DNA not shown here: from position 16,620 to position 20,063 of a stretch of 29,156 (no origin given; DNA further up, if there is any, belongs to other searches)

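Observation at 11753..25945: Candidate undescribed system: modular multi-GT-C extracytoplasmic glycosylation machine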

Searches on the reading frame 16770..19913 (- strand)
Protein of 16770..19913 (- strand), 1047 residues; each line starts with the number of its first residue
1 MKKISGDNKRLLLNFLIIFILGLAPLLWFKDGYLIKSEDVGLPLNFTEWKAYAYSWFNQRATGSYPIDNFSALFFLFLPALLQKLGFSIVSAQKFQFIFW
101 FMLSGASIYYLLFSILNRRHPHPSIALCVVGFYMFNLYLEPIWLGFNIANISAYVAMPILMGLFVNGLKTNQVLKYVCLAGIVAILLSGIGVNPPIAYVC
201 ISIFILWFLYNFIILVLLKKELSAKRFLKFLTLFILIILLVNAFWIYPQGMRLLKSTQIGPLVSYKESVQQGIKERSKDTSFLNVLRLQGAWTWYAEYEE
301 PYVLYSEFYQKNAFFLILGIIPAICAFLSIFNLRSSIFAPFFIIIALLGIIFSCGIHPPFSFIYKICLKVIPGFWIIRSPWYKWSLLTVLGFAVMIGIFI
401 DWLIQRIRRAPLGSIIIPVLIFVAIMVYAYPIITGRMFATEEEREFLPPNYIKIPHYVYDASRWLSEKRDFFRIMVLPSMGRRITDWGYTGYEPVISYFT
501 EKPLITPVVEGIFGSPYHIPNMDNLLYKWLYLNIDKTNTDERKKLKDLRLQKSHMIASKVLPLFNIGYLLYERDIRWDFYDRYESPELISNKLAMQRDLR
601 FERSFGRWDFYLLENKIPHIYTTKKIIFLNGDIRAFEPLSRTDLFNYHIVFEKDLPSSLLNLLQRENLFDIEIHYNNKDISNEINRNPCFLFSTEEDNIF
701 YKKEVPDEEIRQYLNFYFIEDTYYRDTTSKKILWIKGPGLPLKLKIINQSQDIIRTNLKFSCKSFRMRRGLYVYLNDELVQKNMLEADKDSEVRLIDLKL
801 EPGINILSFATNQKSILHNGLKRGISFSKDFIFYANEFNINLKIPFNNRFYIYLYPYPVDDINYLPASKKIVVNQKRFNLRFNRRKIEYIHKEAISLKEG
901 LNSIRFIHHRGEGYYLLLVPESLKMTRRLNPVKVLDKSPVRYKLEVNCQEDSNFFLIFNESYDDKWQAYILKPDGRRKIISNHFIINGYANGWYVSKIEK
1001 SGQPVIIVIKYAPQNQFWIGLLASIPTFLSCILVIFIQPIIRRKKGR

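Call 4: search_protein_families(library=pfam, proteins=[window:16770-19913:-], max_evalue=0.1)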
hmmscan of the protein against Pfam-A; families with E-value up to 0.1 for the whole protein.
window:16770-19913:- (1047 aa): 1 family
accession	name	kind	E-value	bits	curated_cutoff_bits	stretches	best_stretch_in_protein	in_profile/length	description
PF11847.13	GT-C_AftD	-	2.9e-10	39.2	26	1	158-495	141-451/661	Alpha-(1->3)-arabinofuranosyltransferase, N-terminal GT-C domain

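Call 5: search_protein_families(library=ncbifam, proteins=[window:16770-19913:-], max_evalue=0.1)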
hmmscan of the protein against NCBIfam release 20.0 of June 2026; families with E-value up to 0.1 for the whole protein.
window:16770-19913:- (1047 aa): 0 families

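Call 10: search_solved_structures(query=window:16770-19913:-, max_evalue=1)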
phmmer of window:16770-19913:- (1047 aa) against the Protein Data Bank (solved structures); distinct sequences matched with E-value up to 1: 0.

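Call 12: find_homologous_proteins(query=window:16770-19913:-, max_evalue=0.00001)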
Query window:16770-19913:- (1047 aa): 51 proteins with E <= 0.00001 among 8000 candidates.
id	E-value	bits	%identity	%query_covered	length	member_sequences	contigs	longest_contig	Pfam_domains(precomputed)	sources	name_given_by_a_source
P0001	0.0e+0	2392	100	100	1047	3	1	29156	PF11847.14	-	-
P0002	0.0e+0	1382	58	99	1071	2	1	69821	PF11847.14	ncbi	-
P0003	0.0e+0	1152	48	99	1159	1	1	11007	-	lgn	-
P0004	0.0e+0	1072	47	97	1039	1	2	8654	PF11847.14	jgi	jgi:hypothetical protein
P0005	0.0e+0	1062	48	97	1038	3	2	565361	-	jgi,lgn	jgi:hypothetical protein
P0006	0.0e+0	1034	46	97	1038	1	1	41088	-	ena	-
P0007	0.0e+0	1026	46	99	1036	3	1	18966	-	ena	-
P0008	0.0e+0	1023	46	97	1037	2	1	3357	-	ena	-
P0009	0.0e+0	1015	46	98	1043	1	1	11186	-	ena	-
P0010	1.6e-293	995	46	99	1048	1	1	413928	-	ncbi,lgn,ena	-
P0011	1.5e-202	694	45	65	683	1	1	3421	-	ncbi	ncbi:MAG: hypothetical protein ABH836_01520, partial [Candidatus Omnitrophota bacterium]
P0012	1.3e-156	541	34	99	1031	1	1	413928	-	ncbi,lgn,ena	-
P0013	2.1e-154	534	33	99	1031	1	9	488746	-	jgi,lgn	jgi:hypothetical protein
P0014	1.4e-152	528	32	99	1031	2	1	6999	-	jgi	jgi:hypothetical protein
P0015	6.7e-151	522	33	99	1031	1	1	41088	-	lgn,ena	-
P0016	6.5e-150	519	33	99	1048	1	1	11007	PF11847.14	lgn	-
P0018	2.9e-135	471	30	99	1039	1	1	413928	-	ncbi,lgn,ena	-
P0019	9.0e-135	469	31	98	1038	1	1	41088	PF11847.14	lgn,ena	-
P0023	2.1e-122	428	30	97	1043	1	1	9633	PF20176.4,PF11847.14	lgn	-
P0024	2.4e-117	411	29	97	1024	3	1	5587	PF11847.14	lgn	-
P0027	8.4e-102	360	32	59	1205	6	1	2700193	PF11847.14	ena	-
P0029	7.8e-100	353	28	96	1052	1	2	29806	PF11847.14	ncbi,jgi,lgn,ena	-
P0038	3.7e-82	295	29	61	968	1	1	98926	PF11847.14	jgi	-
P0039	1.2e-79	287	30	61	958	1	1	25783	PF11847.14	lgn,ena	-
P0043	1.1e-45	174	29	47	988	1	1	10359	PF11847.14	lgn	-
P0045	7.3e-40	155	27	44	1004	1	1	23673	PF11847.14,PF13385.14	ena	-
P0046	1.5e-39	154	25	60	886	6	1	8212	PF11847.14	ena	-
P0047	3.5e-36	143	26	59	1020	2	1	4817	PF11847.14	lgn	-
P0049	4.4e-35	139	28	45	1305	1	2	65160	PF11847.14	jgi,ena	-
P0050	5.6e-24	102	24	60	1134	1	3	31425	PF11847.14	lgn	-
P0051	7.8e-6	42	23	9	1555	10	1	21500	PF00754.32,PF11847.14,PF22633.4,PF24607.2,PF24135.2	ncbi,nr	ncbi:MAG TPA: alpha-(1-_3)-arabinofuranosyltransferase family protein [Acidimicrobiales bacterium]|n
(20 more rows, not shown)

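Call 13: find_encoding_contigs(protein=P0010, flank=10000, max_places=2)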
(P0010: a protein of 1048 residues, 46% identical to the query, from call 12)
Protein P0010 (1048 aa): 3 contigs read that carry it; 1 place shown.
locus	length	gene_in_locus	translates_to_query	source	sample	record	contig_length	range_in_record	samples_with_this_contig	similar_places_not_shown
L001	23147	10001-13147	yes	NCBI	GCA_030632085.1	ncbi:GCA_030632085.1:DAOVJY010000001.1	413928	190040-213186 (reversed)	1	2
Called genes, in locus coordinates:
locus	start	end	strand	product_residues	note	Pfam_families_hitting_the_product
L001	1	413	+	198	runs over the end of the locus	PF13489:Methyltransf_23 (weak), PF13847:Methyltransf_31, PF08241:Methyltransf_11, PF13649:Methyltransf_25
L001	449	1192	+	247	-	PF05148:Methyltransf_8 (weak), PF01209:Ubie_methyltran, PF13489:Methyltransf_23, PF13847:Methyltransf_31, PF08241:Methyltransf_11, PF08242:Methyltransf_12, PF13649:Methyltransf_25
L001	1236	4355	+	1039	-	-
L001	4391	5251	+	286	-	PF01209:Ubie_methyltran, PF05175:MTS (weak), PF06325:PrmA, PF13489:Methyltransf_23, PF13847:Methyltransf_31, PF08241:Methyltransf_11, PF08242:Methyltransf_12, PF13649:Methyltransf_25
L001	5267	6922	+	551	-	PF02543:Carbam_trans_N, PF16861:Carbam_trans_C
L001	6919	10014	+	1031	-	-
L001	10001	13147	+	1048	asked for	-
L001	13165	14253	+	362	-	-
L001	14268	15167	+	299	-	-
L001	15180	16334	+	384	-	PF11832:DUF3352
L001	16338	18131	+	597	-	-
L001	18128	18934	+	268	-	PF11306:DUF3108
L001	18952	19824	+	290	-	PF13692:Glyco_trans_1_4, PF00534:Glycos_transf_1, PF13524:Glyco_trans_1_2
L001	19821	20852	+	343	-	PF00535:Glycos_transf_2, PF13641:Glyco_tranf_2_3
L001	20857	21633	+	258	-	PF00535:Glycos_transf_2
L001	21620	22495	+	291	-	PF02353:CMAS, PF05175:MTS (weak), PF08003:Methyltransf_9, PF13489:Methyltransf_23, PF13649:Methyltransf_25, PF13847:Methyltransf_31, PF08241:Methyltransf_11, PF08242:Methyltransf_12, +1 more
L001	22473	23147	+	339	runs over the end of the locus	PF01408:GFO_IDH_MocA, PF03447:NAD_binding_3 (faint), PF02894:GFO_IDH_MocA_C, PF22725:GFO_IDH_MocA_C3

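Call 14: find_encoding_contigs(protein=P0002, flank=10000, max_places=2)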
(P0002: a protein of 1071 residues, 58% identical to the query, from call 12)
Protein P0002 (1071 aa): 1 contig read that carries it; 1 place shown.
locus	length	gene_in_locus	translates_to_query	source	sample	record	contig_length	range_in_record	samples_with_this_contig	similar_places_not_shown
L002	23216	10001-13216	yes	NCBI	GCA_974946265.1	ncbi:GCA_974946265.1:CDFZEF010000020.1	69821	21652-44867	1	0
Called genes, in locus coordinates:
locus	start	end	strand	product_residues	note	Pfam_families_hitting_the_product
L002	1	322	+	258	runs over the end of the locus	PF13489:Methyltransf_23, PF01209:Ubie_methyltran (weak), PF05175:MTS (faint), PF08241:Methyltransf_11, PF08242:Methyltransf_12, PF13649:Methyltransf_25, PF13847:Methyltransf_31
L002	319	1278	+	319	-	PF01073:3Beta_HSD, PF01370:Epimerase, PF04321:RmlD_sub_bind, PF07993:NAD_binding_4 (faint), PF16363:GDP_Man_Dehyd, PF02719:Polysacc_synt_2 (weak)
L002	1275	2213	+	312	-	PF00106:adh_short (faint), PF01073:3Beta_HSD, PF01370:Epimerase, PF02719:Polysacc_synt_2, PF04321:RmlD_sub_bind, PF07993:NAD_binding_4, PF16363:GDP_Man_Dehyd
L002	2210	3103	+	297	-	PF01073:3Beta_HSD, PF01370:Epimerase, PF02719:Polysacc_synt_2, PF04321:RmlD_sub_bind, PF13460:NAD_binding_10 (weak), PF16363:GDP_Man_Dehyd, PF07993:NAD_binding_4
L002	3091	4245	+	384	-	PF00534:Glycos_transf_1, PF13692:Glyco_trans_1_4, PF26337:Gtf3_C (weak)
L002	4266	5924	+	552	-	PF02543:Carbam_trans_N, PF16861:Carbam_trans_C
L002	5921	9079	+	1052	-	PF11847:GT-C_AftD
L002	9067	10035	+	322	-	PF13489:Methyltransf_23, PF07021:MetW, PF13847:Methyltransf_31, PF08241:Methyltransf_11, PF08242:Methyltransf_12, PF13649:Methyltransf_25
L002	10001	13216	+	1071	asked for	PF11847:GT-C_AftD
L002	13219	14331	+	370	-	-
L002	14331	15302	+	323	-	-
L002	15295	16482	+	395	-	PF11832:DUF3352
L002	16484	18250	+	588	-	-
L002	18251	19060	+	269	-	PF11306:DUF3108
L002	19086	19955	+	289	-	PF00534:Glycos_transf_1 (weak), PF13692:Glyco_trans_1_4 (weak), PF13524:Glyco_trans_1_2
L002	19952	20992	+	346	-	PF00535:Glycos_transf_2, PF13641:Glyco_tranf_2_3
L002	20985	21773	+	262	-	PF00535:Glycos_transf_2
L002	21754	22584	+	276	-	PF02353:CMAS, PF08003:Methyltransf_9 (weak), PF13489:Methyltransf_23, PF06325:PrmA (weak), PF13847:Methyltransf_31, PF08241:Methyltransf_11, PF08242:Methyltransf_12 (weak), PF13649:Methyltransf_25, +1 more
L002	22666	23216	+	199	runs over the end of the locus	PF08645:PNK3P, PF13419:HAD_2 (weak), PF13242:Hydrolase_like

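Call 20: search_solved_structures(query=A2, max_evalue=10, show_alignments=1)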
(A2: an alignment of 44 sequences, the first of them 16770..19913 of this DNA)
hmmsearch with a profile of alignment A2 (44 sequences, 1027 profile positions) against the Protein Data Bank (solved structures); distinct sequences matched with E-value up to 10: 4.
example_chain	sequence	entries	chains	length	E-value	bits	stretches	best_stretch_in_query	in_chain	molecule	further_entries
6w98_A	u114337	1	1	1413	1.2e-15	59.7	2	933-1017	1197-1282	F5/8 type C domain-containing protein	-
6wbx_A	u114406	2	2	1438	1.3e-15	59.6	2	933-1017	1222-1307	DUF3367 domain-containing protein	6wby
6mjp_F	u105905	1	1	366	1.7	9.6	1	178-248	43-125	FIG000988: Predicted permease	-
9rcb_A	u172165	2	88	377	2.6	9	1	686-782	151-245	Flagellin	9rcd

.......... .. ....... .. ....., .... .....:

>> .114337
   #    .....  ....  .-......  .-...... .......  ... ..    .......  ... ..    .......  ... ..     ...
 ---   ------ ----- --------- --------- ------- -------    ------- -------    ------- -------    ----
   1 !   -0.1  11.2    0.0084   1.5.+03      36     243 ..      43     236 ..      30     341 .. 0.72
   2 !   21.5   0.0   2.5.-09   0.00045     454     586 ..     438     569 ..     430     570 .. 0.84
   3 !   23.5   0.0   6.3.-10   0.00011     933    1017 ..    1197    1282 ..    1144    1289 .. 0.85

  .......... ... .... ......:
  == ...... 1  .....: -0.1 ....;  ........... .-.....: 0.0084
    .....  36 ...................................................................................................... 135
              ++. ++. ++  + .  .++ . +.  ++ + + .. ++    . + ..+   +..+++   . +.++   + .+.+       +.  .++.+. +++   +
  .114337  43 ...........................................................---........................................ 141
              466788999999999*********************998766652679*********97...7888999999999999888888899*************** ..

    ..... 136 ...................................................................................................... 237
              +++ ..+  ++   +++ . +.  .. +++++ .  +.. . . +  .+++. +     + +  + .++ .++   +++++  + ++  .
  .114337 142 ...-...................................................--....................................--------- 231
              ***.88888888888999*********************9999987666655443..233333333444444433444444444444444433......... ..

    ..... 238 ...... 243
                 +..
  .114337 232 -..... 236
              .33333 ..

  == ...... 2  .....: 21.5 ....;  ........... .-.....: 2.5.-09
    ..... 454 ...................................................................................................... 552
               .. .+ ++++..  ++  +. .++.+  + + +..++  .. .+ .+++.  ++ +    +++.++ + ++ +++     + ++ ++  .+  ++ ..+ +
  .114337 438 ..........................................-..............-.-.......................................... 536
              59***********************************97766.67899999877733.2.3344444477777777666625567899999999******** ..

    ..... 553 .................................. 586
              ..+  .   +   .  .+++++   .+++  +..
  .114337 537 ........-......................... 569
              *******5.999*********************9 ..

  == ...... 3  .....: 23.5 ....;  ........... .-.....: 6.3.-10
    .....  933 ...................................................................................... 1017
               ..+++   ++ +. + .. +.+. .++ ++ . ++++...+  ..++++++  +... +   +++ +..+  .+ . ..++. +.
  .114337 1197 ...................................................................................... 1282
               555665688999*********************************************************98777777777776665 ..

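Call 26: find_related_loci(query=A3, collection=genome_contigs, flank=10000)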
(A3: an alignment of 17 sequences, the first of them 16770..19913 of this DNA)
Query A3 (1047 aa) in genome_contigs; peptide patterns used: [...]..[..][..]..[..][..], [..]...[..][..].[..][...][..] (x = any residue, [..] = any of these).
127 stretches matched a pattern; 21 encode a relative of the query (tblastn E <= 1e-3); 15 distinct loci.
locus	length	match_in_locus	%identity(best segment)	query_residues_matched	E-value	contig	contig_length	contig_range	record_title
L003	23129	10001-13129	46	9-1046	0e+0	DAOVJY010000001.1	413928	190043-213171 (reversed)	MAG TPA_asm: Candidatus Omnitrophota bacterium isolate CSMAG_1405 CSMAG_1405_k141_1397613_length_413928_cov_32.4802, who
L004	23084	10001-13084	46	13-1047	0e+0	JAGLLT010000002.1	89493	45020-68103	MAG: Candidatus Omnitrophota bacterium isolate RS_5_28 ROV157_5.bin.28.fa_2, whole genome shotgun sequence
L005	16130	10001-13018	30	9-1045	1e-117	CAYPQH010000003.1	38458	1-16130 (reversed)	MAG TPA_asm: uncultured Nitrospinaceae bacterium isolate SRP128015_co3_424 genome assembly, contig: NODE_796_length_3845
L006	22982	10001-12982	27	9-1029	3e-112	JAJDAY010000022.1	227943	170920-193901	MAG: Nitrospinaceae bacterium isolate OFTM181 OFTM181_21, whole genome shotgun sequence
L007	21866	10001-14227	28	1-1047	7e-109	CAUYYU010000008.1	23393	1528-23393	MAG: Chloroflexota bacterium isolate CB27_AW.76 genome assembly, contig: Ga0310120_10000857, whole genome shotgun sequen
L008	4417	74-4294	27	14-1045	4e-104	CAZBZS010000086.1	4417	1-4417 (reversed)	MAG TPA_asm: uncultured Chloroflexota bacterium isolate SRP092902_co1_109 genome assembly, contig: NODE_43271_length_441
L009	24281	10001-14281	26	2-1041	9e-98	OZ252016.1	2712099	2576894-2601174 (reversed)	MAG: Chloroflexota bacterium isolate c55ced2e-1ba6-4635-9983-d2261847e0b0 genome assembly, chromosome: 1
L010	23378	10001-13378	32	13-1046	8e-94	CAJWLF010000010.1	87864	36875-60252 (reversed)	MAG TPA_asm: uncultured Chloroflexi bacterium isolate ERR599156_bin.184_MetaBAT_v2.12.1_MAG genome assembly, contig: NOD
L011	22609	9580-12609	26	17-1021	2e-90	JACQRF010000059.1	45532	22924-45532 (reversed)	MAG: Candidatus Omnitrophota bacterium isolate NC_groundwater_1352_Ag_S-0.2um_68_36 S_p2_S4_coassembly_k141_1211845, who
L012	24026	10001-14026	25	14-1045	2e-97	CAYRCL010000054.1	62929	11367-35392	MAG TPA_asm: uncultured Chloroflexota bacterium isolate SRP092796_co4_648 genome assembly, contig: k141_3014736, whole g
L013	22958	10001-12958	25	4-1017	8e-96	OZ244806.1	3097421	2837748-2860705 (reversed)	MAG: Chloroflexota bacterium isolate 600da572-970b-48f2-b46a-9436f58df6f3 genome assembly, chromosome: 1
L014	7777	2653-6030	32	25-1043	4e-84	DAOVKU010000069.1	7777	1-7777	MAG TPA_asm: Candidatus Omnitrophota bacterium isolate CSMAG_1427 CSMAG_1427_k141_2889402_length_7777_cov_11.0000, whole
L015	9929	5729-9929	31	13-1020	8e-84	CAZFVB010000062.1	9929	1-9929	MAG TPA_asm: uncultured Chloroflexota bacterium isolate SRP092796_co3_298 genome assembly, contig: NODE_15133_length_992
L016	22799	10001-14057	27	13-1045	6e-109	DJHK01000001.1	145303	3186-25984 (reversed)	MAG TPA_asm: Chloroflexi bacterium UBA6622 UBA6622_contig_8800, whole genome shotgun sequence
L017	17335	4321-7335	29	13-1045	2e-106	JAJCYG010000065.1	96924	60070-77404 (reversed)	MAG: Actinomycetes bacterium isolate OFTM219 OFTM219_64, whole genome shotgun sequence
